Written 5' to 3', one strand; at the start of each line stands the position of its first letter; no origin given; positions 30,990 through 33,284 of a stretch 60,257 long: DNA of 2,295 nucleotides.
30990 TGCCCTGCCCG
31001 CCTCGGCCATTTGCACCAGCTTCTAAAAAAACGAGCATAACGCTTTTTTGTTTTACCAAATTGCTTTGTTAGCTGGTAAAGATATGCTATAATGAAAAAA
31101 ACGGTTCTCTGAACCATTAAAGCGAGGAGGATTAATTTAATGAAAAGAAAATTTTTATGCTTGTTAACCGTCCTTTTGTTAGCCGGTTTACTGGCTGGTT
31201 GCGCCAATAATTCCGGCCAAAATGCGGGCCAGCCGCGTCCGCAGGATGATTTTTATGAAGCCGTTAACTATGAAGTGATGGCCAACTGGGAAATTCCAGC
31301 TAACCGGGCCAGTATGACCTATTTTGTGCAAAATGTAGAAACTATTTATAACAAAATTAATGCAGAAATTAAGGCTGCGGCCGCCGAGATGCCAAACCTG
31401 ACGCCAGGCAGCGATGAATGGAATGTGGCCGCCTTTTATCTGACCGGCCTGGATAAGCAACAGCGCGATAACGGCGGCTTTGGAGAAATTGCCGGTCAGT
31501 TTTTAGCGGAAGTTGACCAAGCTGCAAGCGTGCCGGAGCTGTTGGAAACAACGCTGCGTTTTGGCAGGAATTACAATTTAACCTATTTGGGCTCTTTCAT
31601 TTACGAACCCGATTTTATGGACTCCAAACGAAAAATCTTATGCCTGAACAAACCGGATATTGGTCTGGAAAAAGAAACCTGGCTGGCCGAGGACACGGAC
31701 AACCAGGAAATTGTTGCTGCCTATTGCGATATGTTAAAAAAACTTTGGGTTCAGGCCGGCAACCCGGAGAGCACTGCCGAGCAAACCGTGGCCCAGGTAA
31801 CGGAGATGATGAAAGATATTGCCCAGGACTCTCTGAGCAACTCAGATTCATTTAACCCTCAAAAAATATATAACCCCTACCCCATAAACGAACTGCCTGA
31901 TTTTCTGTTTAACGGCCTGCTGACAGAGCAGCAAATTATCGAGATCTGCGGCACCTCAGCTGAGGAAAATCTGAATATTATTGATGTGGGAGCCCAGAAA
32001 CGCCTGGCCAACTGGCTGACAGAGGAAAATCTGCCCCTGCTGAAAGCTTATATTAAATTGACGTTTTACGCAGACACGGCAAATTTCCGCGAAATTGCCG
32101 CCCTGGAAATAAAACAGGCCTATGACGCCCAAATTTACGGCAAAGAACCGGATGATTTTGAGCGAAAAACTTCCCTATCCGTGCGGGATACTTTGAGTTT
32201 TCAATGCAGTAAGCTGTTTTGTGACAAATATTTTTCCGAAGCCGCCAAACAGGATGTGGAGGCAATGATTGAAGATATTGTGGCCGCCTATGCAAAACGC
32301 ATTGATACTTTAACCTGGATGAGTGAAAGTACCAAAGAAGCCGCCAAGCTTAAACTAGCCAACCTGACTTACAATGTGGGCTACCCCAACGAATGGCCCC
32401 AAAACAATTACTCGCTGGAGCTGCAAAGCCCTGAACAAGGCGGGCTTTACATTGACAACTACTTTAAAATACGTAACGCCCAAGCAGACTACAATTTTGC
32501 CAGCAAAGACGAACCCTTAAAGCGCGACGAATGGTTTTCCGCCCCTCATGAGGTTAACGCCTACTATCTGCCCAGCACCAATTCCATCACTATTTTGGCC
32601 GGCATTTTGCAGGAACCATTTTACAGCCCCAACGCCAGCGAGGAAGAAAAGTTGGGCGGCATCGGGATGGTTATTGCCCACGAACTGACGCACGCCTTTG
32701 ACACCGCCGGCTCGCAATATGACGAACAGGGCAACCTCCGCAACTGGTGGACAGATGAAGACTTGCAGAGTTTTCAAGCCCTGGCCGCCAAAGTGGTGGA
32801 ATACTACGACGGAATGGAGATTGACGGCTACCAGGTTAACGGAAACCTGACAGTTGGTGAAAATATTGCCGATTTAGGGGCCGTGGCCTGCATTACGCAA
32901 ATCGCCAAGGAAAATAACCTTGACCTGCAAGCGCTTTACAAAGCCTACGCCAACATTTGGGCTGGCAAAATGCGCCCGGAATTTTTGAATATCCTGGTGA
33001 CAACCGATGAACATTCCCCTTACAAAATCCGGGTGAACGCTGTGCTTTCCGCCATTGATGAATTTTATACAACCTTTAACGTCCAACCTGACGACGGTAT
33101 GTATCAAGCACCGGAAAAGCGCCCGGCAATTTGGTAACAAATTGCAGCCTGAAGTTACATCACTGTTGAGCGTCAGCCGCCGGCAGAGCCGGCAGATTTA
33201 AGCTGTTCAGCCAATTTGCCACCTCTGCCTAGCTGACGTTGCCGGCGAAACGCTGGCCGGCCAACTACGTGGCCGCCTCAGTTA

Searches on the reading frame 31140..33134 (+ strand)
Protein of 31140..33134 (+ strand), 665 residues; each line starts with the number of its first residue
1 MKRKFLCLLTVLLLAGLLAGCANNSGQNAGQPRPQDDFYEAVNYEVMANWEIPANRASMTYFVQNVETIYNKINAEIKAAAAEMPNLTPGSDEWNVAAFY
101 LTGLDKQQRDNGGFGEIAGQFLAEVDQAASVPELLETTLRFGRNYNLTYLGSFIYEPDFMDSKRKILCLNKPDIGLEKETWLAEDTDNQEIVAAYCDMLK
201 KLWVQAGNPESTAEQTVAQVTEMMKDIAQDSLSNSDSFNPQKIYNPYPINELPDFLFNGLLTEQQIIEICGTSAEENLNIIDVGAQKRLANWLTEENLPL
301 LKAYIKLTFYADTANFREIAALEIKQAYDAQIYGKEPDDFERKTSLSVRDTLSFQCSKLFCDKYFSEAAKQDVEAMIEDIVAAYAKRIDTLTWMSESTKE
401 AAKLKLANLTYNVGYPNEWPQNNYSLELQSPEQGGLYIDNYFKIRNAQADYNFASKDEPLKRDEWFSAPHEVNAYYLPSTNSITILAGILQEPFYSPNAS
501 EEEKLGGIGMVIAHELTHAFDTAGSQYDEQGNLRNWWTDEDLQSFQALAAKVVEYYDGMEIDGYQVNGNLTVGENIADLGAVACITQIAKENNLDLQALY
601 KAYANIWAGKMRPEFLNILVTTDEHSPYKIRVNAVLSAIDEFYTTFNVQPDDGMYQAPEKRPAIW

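Call 95: search_protein_families(library=pfam, proteins=[window:31140-33134:+], max_evalue=0.00001)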
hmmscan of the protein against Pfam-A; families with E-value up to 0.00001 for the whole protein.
window:31140-33134:+ (665 aa): 2 families
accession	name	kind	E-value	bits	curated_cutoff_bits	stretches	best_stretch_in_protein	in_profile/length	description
PF05649.18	Peptidase_M13_N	-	5.7e-62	210.8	32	1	34-416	1-381/381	Peptidase family M13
PF01431.27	Peptidase_M13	-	1.1e-54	185.6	24.5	1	473-661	1-204/205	Peptidase family M13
